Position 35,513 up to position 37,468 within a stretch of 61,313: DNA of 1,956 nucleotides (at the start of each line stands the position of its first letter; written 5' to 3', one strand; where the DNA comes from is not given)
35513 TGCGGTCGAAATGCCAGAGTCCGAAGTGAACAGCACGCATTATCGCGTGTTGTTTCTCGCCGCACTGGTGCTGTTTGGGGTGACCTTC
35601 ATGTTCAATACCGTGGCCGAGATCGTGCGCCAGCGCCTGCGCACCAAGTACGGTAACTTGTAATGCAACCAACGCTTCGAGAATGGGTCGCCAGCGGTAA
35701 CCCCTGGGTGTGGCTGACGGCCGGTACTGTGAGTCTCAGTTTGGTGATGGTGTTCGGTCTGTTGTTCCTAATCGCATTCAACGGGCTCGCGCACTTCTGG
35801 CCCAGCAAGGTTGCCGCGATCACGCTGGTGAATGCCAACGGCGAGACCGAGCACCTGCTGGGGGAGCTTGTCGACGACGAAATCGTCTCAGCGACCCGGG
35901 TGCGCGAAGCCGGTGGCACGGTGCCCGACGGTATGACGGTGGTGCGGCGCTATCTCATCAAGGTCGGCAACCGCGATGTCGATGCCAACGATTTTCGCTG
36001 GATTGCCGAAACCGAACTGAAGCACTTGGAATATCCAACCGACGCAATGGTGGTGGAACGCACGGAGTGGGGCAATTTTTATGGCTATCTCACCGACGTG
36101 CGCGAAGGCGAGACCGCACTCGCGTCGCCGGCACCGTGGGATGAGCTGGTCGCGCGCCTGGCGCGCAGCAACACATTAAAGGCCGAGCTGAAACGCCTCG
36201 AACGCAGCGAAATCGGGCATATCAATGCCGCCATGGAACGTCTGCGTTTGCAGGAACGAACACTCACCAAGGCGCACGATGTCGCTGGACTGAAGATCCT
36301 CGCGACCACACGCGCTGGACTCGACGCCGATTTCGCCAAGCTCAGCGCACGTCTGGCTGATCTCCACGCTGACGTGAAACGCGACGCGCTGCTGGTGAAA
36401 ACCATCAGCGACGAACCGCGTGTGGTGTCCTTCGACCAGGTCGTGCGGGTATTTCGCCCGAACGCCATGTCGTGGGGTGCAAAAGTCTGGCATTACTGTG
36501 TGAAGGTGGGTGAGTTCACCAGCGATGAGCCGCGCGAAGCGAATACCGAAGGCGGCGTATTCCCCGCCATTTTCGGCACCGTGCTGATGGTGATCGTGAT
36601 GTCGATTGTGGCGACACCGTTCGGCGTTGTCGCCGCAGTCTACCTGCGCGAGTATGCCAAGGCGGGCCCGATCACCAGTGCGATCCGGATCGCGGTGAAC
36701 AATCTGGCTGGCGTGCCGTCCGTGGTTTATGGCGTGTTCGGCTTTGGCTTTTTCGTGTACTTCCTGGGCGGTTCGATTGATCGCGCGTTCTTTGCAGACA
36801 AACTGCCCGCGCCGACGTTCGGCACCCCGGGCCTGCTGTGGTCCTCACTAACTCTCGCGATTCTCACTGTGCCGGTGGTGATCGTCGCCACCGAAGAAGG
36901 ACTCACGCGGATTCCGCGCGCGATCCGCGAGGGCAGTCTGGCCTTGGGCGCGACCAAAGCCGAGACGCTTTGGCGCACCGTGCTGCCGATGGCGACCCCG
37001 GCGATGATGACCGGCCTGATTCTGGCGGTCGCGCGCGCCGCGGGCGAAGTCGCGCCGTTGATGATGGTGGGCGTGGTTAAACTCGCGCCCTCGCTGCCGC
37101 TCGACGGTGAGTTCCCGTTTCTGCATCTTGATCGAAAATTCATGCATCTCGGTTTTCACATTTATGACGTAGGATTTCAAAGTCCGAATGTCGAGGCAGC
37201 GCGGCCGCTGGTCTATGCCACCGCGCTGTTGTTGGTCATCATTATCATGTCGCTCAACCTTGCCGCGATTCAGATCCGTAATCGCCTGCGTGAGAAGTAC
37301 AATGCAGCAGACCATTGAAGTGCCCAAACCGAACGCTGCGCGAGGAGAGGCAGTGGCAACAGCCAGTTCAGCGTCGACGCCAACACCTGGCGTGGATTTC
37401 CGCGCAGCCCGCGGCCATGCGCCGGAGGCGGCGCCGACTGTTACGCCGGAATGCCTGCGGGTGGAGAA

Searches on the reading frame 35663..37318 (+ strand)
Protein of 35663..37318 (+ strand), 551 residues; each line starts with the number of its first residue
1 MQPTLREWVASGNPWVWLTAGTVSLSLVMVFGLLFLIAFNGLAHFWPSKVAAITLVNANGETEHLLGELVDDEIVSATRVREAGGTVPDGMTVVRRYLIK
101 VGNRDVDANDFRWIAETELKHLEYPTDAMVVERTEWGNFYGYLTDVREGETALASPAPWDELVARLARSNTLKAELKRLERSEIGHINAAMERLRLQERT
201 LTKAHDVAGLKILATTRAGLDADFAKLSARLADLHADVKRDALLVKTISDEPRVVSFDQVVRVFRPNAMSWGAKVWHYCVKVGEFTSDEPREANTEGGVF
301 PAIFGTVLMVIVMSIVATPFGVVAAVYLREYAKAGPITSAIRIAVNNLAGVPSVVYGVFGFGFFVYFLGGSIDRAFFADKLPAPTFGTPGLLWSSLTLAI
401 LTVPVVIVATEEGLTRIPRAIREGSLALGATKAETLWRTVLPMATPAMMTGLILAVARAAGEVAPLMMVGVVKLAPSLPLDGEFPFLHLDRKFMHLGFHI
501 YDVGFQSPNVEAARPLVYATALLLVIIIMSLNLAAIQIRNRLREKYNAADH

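Call 12: find_encoding_contigs(protein=window:35663-37318:+, flank=10000, max_places=3)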
Protein window:35663-37318:+ (551 aa): 3 contigs read that carry it; 2 places shown.
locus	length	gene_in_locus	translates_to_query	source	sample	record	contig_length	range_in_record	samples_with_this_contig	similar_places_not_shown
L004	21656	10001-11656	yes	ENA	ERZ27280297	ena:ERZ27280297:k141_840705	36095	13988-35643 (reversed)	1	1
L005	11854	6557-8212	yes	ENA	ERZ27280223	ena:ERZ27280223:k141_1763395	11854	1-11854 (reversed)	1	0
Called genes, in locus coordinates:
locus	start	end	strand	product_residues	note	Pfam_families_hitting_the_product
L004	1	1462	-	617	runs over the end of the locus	PF00009:GTP_EFTU, PF01926:MMR_HSR1 (faint), PF03144:GTP_EFTU_D2, PF22042:EF-G_D2 (weak), PF00679:EFG_C, PF21018:BipA_C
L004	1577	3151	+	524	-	PF02541:Ppx-GppA, PF21447:Ppx-GppA_III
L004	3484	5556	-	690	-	PF13089:PP_kinase_N, PF02503:PP_kinase, PF17941:PP_kinase_C_1, PF13091:PLDc_2 (faint), PF13090:PP_kinase_C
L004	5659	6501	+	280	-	-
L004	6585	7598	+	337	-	PF12849:PBP_like_2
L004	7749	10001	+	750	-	PF00528:BPD_transp_1 (weak)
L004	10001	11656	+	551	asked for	PF00528:BPD_transp_1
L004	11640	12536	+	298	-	PF02463:SMC_N (weak), PF00005:ABC_tran, PF13401:AAA_22 (weak), PF13304:AAA_21 (faint)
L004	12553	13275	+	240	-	PF01895:PhoU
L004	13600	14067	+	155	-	PF00111:Fer2, PF13085:Fer2_3 (weak), PF01799:Fer2_2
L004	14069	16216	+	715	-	PF20256:MoCoBD_2, PF02738:MoCoBD_1, PF20256:MoCoBD_2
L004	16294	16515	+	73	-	-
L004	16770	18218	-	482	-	PF03055:RPE65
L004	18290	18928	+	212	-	PF13305:TetR_C_33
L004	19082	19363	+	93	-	-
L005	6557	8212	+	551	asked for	PF00528:BPD_transp_1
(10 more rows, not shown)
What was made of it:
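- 32247..38937 (+): pstS-pstC-pstA-pstB-phoU: high-affinity phosphate transporter operon. Pfam PBP_like_2, BPD_transp_1 x2, ABC_tran and PhoU (call 12)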
